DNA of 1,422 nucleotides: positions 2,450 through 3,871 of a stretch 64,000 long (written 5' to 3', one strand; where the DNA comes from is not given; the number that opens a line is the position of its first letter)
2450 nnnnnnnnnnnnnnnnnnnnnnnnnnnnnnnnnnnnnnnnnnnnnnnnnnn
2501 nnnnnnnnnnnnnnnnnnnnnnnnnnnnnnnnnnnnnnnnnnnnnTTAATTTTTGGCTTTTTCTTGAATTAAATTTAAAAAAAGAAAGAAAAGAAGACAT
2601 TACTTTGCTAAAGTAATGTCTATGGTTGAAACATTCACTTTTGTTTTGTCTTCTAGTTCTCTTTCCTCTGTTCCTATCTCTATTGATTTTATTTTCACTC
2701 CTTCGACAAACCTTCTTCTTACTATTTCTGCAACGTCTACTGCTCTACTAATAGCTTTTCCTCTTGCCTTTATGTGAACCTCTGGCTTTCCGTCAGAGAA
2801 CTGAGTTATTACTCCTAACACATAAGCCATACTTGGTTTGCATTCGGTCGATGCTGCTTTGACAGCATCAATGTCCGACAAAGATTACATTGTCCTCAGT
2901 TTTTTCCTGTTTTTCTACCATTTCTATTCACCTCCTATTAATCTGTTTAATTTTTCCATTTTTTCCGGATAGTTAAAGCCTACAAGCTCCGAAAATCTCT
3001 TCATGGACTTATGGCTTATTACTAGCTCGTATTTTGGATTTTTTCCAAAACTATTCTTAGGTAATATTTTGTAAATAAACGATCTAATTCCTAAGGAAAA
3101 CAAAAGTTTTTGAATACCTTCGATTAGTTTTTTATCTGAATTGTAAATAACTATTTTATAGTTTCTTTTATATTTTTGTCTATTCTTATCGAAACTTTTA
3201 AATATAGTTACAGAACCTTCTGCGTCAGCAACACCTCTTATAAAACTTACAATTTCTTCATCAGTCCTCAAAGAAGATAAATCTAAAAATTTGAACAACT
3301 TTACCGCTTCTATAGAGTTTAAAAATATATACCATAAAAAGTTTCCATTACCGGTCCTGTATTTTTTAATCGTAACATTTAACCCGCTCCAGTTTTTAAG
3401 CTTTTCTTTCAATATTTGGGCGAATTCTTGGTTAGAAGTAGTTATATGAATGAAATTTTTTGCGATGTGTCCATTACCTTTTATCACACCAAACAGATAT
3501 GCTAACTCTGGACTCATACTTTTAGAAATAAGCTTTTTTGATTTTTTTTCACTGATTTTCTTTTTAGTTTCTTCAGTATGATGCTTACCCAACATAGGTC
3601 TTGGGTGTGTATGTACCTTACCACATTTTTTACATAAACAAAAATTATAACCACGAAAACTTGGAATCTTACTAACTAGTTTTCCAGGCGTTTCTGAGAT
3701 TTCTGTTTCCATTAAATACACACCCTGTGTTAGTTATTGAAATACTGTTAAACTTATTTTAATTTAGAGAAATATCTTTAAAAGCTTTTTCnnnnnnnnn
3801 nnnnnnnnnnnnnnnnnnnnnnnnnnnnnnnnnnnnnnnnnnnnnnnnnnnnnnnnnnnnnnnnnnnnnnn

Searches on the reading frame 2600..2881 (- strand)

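Call 15: search_protein_families(library=pfam, proteins=[window:2600-2881:-], max_evalue=0.01)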
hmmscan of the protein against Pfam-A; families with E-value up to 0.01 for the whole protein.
window:2600-2881:- (93 aa): 2 families
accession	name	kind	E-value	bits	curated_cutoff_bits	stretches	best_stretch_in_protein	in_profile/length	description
PF01918.27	Alba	-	1.3e-19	70.2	25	1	15-70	9-65/66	Alba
PF12328.13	Rpp20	-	0.0016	18.8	24.6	1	28-68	42-84/118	Rpp20 subunit of nuclear RNase MRP and P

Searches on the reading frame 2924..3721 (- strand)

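Call 5: search_protein_families(library=pfam, proteins=[window:2924-3721:-], max_evalue=0.1)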
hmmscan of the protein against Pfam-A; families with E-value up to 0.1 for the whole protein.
window:2924-3721:- (265 aa): 6 families
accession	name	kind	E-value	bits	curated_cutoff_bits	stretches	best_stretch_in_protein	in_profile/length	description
PF14528.11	LAGLIDADG_3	-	2.4e-21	76.2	22.5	2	156-248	2-82/82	LAGLIDADG-like domain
PF07460.16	NUMOD3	-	0.00024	21.4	20.4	1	42-57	22-37/37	NUMOD3 motif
PF05204.19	Hom_end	-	0.0063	17.1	21.1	0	159-215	16-61/110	Homing endonuclease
PF09716.15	ETRAMP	-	0.016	15.7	29.1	0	135-193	11-56/81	Malarial early transcribed membrane protein (ETRAMP)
PF07380.17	Pneumo_M2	-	0.025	15.2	27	1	172-219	37-85/89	Pneumovirus M2 protein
PF10298.14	WhiA_N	-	0.074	13.6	23.4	0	73-124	5-60/86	WhiA N-terminal LAGLIDADG-like domain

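Call 6: search_protein_families(library=ncbifam, proteins=[window:2924-3721:-], max_evalue=0.1)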
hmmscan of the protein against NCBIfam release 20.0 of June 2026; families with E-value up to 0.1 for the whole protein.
window:2924-3721:- (265 aa): 5 families
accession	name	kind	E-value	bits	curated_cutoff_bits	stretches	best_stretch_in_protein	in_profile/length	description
NF011491.0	PRK14898.1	equivalog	1.4e-09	36.6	783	1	51-262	221-422/860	DNA-directed RNA polymerase subunit A''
NF011418.0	PRK14845.1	equivalog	1.2e-05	23.3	756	1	40-262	133-312/1049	translation initiation factor IF-2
NF005852.0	PRK07773.1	equivalog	8e-05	21.1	780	1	153-254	608-701/886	replicative DNA helicase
TIGR01453.1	grpIintron_endo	subfamily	0.00046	20.3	56.05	1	39-121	115-180/215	group I intron endonuclease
NF038162.1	RtcB_rel_intein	exception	0.0016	16.5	1150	1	160-257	357-452/961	intein-containing RtcB family protein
